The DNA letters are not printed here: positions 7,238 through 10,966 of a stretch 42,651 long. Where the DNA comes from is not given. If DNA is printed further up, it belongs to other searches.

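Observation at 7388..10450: One polypeptide fusing a complete multicopper oxidase to a complete galactose/glyoxal-oxidase-type copper radical oxidase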

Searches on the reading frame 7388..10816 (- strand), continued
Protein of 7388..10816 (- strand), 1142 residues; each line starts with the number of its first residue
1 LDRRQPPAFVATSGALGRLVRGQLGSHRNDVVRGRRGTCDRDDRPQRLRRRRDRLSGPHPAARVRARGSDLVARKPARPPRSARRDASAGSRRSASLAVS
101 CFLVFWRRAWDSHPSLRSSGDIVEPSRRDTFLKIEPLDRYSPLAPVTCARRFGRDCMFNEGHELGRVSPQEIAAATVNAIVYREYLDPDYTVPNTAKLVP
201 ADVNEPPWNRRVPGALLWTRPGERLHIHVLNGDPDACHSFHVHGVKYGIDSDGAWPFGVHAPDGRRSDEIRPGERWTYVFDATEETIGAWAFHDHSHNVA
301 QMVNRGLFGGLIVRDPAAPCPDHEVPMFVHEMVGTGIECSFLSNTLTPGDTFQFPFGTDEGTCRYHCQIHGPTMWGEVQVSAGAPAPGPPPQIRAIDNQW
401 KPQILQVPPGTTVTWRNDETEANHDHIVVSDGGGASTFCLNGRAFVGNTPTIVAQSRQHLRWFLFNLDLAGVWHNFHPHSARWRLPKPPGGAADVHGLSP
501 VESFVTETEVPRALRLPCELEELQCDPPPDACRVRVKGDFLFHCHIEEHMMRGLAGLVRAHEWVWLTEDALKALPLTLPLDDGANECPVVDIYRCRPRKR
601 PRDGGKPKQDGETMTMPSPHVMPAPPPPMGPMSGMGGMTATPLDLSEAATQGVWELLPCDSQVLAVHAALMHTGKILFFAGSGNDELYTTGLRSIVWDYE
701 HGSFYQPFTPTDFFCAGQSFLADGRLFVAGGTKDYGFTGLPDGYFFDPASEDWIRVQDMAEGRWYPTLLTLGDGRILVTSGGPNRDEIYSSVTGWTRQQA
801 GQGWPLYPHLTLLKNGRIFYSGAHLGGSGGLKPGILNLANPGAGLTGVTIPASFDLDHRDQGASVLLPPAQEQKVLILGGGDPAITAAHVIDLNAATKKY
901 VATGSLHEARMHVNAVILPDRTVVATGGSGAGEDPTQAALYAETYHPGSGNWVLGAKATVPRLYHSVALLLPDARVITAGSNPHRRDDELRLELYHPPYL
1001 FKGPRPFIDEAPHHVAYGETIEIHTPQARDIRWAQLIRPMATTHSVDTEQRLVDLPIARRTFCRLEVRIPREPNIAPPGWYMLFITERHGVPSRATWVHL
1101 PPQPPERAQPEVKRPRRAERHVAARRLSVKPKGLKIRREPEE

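Call 12: find_encoding_contigs(protein=P0001, flank=10000, max_places=4)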
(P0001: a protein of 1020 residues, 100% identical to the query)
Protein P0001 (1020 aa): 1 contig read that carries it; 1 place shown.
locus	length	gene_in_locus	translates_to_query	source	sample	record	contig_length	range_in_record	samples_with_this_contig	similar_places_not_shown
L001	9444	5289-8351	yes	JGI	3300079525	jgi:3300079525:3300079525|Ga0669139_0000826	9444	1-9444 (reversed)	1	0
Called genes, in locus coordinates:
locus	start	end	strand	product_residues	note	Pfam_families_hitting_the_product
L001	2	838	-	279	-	?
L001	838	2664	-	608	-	PF00890:FAD_binding_2 (faint), PF01266:DAO (weak), PF01494:FAD_binding_3 (faint), PF00732:GMC_oxred_N, PF05199:GMC_oxred_C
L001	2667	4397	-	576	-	PF01019:G_glu_transpept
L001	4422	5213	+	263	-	PF00296:Bac_luciferase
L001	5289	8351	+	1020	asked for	PF07731:Cu-oxidase_2 (faint), PF07732:Cu-oxidase_3, PF07250:Glyoxal_oxid_N, PF09118:GO-like_E_set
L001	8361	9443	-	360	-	?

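Call 15: find_related_loci(query=A1, collection=genome_contigs, flank=10000)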
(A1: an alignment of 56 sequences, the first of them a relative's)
Query A1 (1020 aa) in genome_contigs; peptide patterns used: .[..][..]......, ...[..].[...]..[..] (x = any residue, [..] = any of these).
117 stretches matched a pattern; 92 encode a relative of the query (tblastn E <= 1e-3); the best 80 are kept; 74 distinct loci.
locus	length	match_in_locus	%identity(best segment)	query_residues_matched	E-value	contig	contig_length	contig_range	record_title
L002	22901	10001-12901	61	1-978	0e+0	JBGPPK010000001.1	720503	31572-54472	MAG: Terriglobia bacterium isolate OBJ2_061818_050_16 k141_2068711_length_720503_cov_37.0168, whole genome shotgun seque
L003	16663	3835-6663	62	4-978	0e+0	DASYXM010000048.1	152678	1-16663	MAG TPA_asm: Bryobacteraceae bacterium isolate SMAG_U6308 k141_774358, whole genome shotgun sequence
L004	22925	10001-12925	61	6-997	0e+0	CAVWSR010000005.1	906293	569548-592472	MAG: uncultured Actinomycetes bacterium isolate MFD05442.bin.2.111 genome assembly, contig: contig_24269, whole genome s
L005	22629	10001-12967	61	1-991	0e+0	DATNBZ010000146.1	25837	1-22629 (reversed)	MAG TPA_asm: Blastocatellia bacterium isolate SMAG_U11201 k141_1410577, whole genome shotgun sequence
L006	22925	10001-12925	61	6-982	0e+0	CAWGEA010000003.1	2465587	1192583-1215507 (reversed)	MAG: uncultured Actinomycetes bacterium isolate MFD02199.bin.1.54 genome assembly, contig: contig_5099, whole genome sho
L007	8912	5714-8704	57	5-1003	0e+0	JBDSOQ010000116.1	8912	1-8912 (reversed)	MAG: Nitrosospira sp. isolate cluster1_bin.443 k127_12627274, whole genome shotgun sequence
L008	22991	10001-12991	57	5-1003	0e+0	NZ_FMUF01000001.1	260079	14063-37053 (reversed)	Nitrosospira sp. Nsp1, whole genome shotgun sequence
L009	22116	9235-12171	59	5-978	0e+0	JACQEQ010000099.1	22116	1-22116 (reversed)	MAG: Gammaproteobacteria bacterium isolate NC_groundwater_1025_Pr1_S-0.65um_55_8 Montesol18_Sp65_coassembly_scaffold_307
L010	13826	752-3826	58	6-983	0e+0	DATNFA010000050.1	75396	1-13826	MAG TPA_asm: Steroidobacteraceae bacterium isolate SMAG_U11282 k141_3671994, whole genome shotgun sequence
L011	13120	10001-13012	56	5-1003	0e+0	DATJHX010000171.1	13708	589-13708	MAG TPA_asm: Nitrosospira sp. isolate SMAG_U15523 k141_7393453, whole genome shotgun sequence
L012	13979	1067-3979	59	5-980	0e+0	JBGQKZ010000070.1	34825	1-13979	MAG: Gemmataceae bacterium isolate OBJ2_061818_050_5 k141_3791476_length_34825_cov_25.9841, whole genome shotgun sequenc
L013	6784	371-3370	57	5-1003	0e+0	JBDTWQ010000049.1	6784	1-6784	MAG: Nitrosospira sp. isolate cluster3_bin.96 NODE_58382_length_6784_cov_83.544360, whole genome shotgun sequence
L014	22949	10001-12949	58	5-978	0e+0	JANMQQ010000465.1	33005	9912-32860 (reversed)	MAG: Gammaproteobacteria bacterium isolate OTE_51_metabat_186 OTE_51_k141_3423761, whole genome shotgun sequence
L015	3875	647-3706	54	4-978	0e+0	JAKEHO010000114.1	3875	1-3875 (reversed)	MAG: Gammaproteobacteria bacterium isolate PMV_7.24 PMV_7.24.k101_1070473, whole genome shotgun sequence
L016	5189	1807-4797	57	3-978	0e+0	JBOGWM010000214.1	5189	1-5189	MAG: Actinomycetota bacterium isolate M3-S_metawrap_bin.281 k127_4505243, whole genome shotgun sequence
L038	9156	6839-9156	63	4-841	0e+0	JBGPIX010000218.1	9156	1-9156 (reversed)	MAG: Candidatus Acidiferrum sp. isolate OBJ_0618_7090110_323 k141_8402200_length_9156_cov_22.6961, whole genome shotgun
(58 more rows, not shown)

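Call 28: predict_structure(alignment_id=A1)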
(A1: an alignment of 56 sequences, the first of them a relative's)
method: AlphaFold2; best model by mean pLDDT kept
length: 1020 residues; sequences in the alignment: 56
mean_pLDDT: 81.1   pTM: 0.79
mean pLDDT of the five models: 81.1, 80.8, 80.0, 79.7, 79.0
residues with pLDDT >= 90: 470; 70-90: 345; 50-70: 70; < 50: 135
segments of 3 or more residues with pLDDT < 50: 124-132, 249-251, 349-354, 356-379, 423-428, 475-479, 481-518, 562-568, 987-1020
pLDDT, mean of each block of 10 residues (from residue 1): 91 90 87 75 78 86 97 95 92 93 96 88 48 61 82 91 86 81 91 91 90 73 94 84 66 76 75 86 87 91 78 78 84 93 69 42 34 39 85 83 89 88 52 83 88 83 66 50 44 33 30 44 85 82 90 87 49 91 89 92 93 79 96 88 91 88 83 82 92 96 90 90 93 94 97 96 97 96 95 96 93 89 96 90 91 86 62 92 92 97 95 93 89 95 96 97 96 96 62 43 39 36
secondary structure, 60 per line:
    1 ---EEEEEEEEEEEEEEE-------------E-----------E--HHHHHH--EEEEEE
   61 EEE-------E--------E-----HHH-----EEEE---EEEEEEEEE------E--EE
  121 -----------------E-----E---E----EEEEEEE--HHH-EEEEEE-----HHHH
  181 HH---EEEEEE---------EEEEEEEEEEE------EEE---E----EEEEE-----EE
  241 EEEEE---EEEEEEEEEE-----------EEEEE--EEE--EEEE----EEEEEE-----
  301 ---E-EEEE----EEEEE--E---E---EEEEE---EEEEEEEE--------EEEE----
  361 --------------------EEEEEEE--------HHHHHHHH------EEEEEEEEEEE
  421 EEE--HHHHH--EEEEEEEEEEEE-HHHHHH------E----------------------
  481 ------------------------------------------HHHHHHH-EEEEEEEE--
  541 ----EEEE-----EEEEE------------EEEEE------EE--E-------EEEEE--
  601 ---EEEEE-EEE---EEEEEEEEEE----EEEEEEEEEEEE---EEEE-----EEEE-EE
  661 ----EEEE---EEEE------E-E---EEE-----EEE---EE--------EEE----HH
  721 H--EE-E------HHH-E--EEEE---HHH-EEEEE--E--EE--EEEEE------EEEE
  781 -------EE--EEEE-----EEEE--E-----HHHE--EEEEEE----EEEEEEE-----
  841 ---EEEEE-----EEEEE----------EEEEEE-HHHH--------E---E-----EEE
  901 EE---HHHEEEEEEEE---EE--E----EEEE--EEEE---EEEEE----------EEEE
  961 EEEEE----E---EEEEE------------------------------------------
elements in order (helices of 4 or more, strands of 3 or more residues): E4-18 H47-52 E55-63 E94-97 E101-109 E153-159 E166-171 H177-182 E186-191 E201-211 E218-220 E229-233 E239-245 E249-258 E270-274 E277-279 E282-285 E290-295 E306-309 E314-318 E329-333 E337-344 E353-356 E381-387 H396-403 E410-423 H426-430 E433-444 H446-451 H523-529 E531-538 E545-548 E554-558 E571-575 E594-598 E604-608 E610-612 E616-625 E630-641 E645-648 E654-657 E665-668 E672-675 E688-690 E696-698 E712-714 E741-744 E752-756 E766-770 E777-780 E792-795 E801-804 E819-824 E829-835 E844-848 E854-858 E869-874 H876-879 E898-902 E909-916 E929-932 E935-938 E942-946 E957-965 E974-978

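Call 31: fold_search(model_id=the predicted structure, library=pdb)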
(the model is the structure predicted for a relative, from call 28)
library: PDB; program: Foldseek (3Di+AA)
matches with E <= 10: 1612; with E <= 0.001: 811
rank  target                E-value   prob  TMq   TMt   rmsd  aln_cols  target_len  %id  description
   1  5lqi_B                1.1e-46  1.00  0.43  0.71   3.5       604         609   29  W288A mutant of GlxA from Streptomyces lividans: apo form (released 2017-08-30)
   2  4unm_B                1.7e-46  1.00  0.43  0.71   3.5       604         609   29  Structure of Galactose Oxidase homologue from Streptomyces lividans (released 2015-06-10)
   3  5lxz                  2.5e-46  1.00  0.43  0.72   3.4       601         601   28  W288A mutant of GlxA from Streptomyces lividans: Cu-bound form (released 2017-07-26)
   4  4unm_A                3.4e-46  1.00  0.43  0.72   3.4       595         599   29  Structure of Galactose Oxidase homologue from Streptomyces lividans (released 2015-06-10)
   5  5lqi_A                5.5e-46  1.00  0.42  0.72   3.3       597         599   29  W288A mutant of GlxA from Streptomyces lividans: apo form (released 2017-08-30)
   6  9g43_A                2.5e-35  1.00  0.39  0.64   3.2       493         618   27  Crystal structure of a galactose oxidase from Pseudoarthrobacter siccitolerans (released 2025-07-23)
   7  9ndr                  2.5e-35  1.00  0.39  0.61   4.4       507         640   26  The 1.22 Angstrom crystal structure of galactose oxidase variant with genetically incorporated F2-Tyr495 (released 2026-03-11)
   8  1gof                  5.7e-35  1.00  0.38  0.60   4.9       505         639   26  NOVEL THIOETHER BOND REVEALED BY A 1.7 ANGSTROMS CRYSTAL STRUCTURE OF GALACTOSE OXIDASE (released 1994-01-31)
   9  6xlt                  6.4e-35  1.00  0.39  0.61   4.4       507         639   26  The 1.48 Angstrom crystal structure of evolved galactose oxidase variant A3.E7 (released 2021-02-03)
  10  1t2x                  1.1e-34  1.00  0.39  0.61   3.9       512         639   25  Glactose oxidase C383S mutant identified by directed evolution (released 2004-05-18)
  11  9g8h_A                1.3e-34  1.00  0.39  0.64   3.1       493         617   28  Crystal structure of a galactose oxidase in complex with galactose (released 2025-08-06)
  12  6xlr                  2.0e-34  1.00  0.39  0.61   4.0       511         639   25  The 1.23 Angstrom crystal structure of galactose oxidase variant with genetically incorporated Cl2-Tyr272 (released 2021-02-03)
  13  8tx5_A                2.3e-34  1.00  0.38  0.60   5.0       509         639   26  Crystal structure of an engineered variant of galactose oxidase, GOaseRd4BB, from Fusarium graminearum (released 2024-07-03)
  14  9neh                  2.5e-34  1.00  0.39  0.61   4.1       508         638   26  The 1.48 Angstrom crystal structure of galactose oxidase variant with genetically incorporated Cl2-Tyr495 (released 2026-03-11)
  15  2wq8                  2.6e-34  1.00  0.39  0.61   4.2       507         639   26  Glycan labelling using engineered variants of galactose oxidase obtained by directed evolution (released 2010-09-01)
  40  7ong                  1.1e-12  1.00  0.22  0.65   5.4       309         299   19  Crystal structure of the computationally designed SAKe6BE-L1 protein (released 2022-12-14)
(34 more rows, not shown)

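Call 61: find_encoding_contigs(protein=P0024, flank=8000, max_places=2)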
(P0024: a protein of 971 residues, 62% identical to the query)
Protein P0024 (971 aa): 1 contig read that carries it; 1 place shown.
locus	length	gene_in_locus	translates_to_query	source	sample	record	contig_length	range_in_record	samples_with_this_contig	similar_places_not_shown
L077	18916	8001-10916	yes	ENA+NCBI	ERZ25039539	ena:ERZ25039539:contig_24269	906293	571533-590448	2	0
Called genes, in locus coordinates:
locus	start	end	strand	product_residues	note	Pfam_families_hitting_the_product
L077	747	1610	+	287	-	PF02653:BPD_transp_2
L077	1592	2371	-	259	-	PF05368:NmrA, PF13460:NAD_binding_10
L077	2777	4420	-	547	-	-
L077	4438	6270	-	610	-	-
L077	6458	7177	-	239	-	-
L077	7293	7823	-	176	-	-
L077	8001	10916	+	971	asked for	PF07732:Cu-oxidase_3, PF07731:Cu-oxidase_2, PF07250:Glyoxal_oxid_N, PF01344:Kelch_1 (faint), PF09118:GO-like_E_set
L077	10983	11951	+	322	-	PF07143:AttH, PF17186:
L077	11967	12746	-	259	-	PF00106:adh_short, PF08659:KR, PF13561:adh_short_C2, PF23441:SDR (weak)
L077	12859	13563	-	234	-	PF13847:Methyltransf_31, PF08241:Methyltransf_11, PF08242:Methyltransf_12, PF13649:Methyltransf_25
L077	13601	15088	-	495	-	PF07690:MFS_1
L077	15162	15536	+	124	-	PF12840:HTH_20 (weak)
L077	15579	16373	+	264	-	PF13714:PEP_mutase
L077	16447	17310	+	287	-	PF00480:ROK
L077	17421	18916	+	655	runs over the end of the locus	PF00989:PAS, PF08448:PAS_4, PF08447:PAS_3, PF13426:PAS_9, PF00989:PAS, PF13188:PAS_8, PF08447:PAS_3, PF08448:PAS_4, +9 more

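Call 62: find_encoding_contigs(protein=P0054, flank=8000, max_places=2)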
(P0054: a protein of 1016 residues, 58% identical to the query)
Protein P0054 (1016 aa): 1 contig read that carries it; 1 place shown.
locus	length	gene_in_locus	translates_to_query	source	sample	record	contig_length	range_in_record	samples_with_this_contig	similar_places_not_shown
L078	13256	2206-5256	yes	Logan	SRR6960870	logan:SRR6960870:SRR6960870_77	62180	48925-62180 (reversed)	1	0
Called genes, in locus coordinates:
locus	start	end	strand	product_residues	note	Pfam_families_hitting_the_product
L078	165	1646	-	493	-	PF04909:Amidohydro_2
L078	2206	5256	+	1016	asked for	PF07732:Cu-oxidase_3 (weak), PF07731:Cu-oxidase_2 (weak), PF07250:Glyoxal_oxid_N, PF13964:Beta-prop_Calicin (faint), PF09118:GO-like_E_set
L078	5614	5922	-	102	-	PF05164:ZapA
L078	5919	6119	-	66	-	-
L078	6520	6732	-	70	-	-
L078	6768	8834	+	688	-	PF07715:Plug, PF00593:TonB_dep_Rec_b-barrel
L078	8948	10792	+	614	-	PF00664:ABC_membrane, PF00005:ABC_tran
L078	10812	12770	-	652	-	PF13727:CoA_binding_3, PF00106:adh_short (weak), PF01073:3Beta_HSD, PF01370:Epimerase, PF02719:Polysacc_synt_2, PF04321:RmlD_sub_bind, PF16363:GDP_Man_Dehyd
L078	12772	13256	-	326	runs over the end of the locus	PF00953:Glycos_transf_4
